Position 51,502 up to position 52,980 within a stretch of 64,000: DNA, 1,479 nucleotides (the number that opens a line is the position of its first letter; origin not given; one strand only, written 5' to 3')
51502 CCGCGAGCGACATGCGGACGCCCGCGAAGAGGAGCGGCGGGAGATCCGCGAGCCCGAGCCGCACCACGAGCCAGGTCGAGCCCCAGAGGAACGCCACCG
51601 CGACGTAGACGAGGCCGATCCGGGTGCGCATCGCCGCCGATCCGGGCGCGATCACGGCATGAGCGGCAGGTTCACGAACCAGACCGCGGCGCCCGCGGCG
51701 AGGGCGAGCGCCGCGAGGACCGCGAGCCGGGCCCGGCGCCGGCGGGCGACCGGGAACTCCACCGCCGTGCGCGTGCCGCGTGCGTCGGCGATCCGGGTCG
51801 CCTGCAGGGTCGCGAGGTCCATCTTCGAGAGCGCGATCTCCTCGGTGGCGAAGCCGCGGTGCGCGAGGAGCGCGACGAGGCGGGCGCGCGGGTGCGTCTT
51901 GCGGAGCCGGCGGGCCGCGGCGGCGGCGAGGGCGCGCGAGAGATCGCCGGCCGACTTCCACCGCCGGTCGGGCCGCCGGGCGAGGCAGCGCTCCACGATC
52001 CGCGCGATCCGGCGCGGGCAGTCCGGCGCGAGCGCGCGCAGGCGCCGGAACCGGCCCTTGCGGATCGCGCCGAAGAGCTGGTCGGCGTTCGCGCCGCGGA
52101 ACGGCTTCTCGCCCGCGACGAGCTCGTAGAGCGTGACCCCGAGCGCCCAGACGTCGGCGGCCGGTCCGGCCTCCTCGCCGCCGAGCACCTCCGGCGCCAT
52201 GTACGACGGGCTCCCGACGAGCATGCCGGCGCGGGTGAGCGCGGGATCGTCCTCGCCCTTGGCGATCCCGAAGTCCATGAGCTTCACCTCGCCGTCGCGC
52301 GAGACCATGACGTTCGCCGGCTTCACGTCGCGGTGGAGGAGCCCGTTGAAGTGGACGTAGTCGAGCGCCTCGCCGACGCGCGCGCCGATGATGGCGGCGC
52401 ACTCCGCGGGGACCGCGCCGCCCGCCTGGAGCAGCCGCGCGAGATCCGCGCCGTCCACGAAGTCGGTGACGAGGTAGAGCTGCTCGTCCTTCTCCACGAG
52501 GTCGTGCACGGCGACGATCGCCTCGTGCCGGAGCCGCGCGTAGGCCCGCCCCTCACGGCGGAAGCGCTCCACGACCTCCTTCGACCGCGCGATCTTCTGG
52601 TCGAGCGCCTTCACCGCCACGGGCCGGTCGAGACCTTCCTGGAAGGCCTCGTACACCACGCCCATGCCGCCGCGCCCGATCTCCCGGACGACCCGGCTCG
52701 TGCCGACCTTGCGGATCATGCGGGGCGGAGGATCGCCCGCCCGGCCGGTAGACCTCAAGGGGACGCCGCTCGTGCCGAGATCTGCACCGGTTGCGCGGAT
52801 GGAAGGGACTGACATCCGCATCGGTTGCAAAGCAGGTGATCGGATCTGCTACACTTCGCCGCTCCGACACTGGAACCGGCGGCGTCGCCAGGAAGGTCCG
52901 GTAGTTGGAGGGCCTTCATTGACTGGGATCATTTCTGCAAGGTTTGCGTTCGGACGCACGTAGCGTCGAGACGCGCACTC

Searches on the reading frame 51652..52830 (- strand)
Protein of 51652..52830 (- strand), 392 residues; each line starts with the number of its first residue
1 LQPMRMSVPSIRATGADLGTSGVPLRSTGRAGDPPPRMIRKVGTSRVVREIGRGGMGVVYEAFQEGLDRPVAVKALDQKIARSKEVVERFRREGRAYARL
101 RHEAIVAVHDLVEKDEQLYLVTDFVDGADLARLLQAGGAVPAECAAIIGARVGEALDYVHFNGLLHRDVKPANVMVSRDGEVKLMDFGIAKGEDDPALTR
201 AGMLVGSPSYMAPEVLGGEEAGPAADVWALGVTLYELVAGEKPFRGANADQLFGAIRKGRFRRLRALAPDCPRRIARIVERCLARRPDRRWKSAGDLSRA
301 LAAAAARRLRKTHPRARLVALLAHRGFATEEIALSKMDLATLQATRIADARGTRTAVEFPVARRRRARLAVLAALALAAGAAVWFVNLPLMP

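Call 92: search_protein_families(library=pfam, proteins=[window:51652-52830:-], max_evalue=0.01)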
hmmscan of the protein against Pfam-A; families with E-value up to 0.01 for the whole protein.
window:51652-52830:- (392 aa): 6 families
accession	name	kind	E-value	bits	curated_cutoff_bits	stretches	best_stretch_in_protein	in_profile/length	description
PF00069.31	Pkinase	-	3.4e-57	194.2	31.7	1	47-292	3-253/263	Protein kinase domain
PF07714.23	PK_Tyr_Ser-Thr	-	5.8e-40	137.7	23.1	1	47-291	3-249/258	Protein tyrosine and serine/threonine kinase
PF03109.22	ABC1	-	0.00028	20.6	22.9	1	117-191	142-215/244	ABC1 atypical kinase-like domain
PF06293.20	Kdo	-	0.00087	19.2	21.3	1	45-187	8-166/207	Lipopolysaccharide kinase (Kdo/WaaP) family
PF14531.12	Kinase-like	-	0.0058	16.4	25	0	157-246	159-253/289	Kinase-like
PF17667.7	Pkinase_fungal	-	0.0092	15.2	24.1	0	162-220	306-369/387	Fungal protein kinase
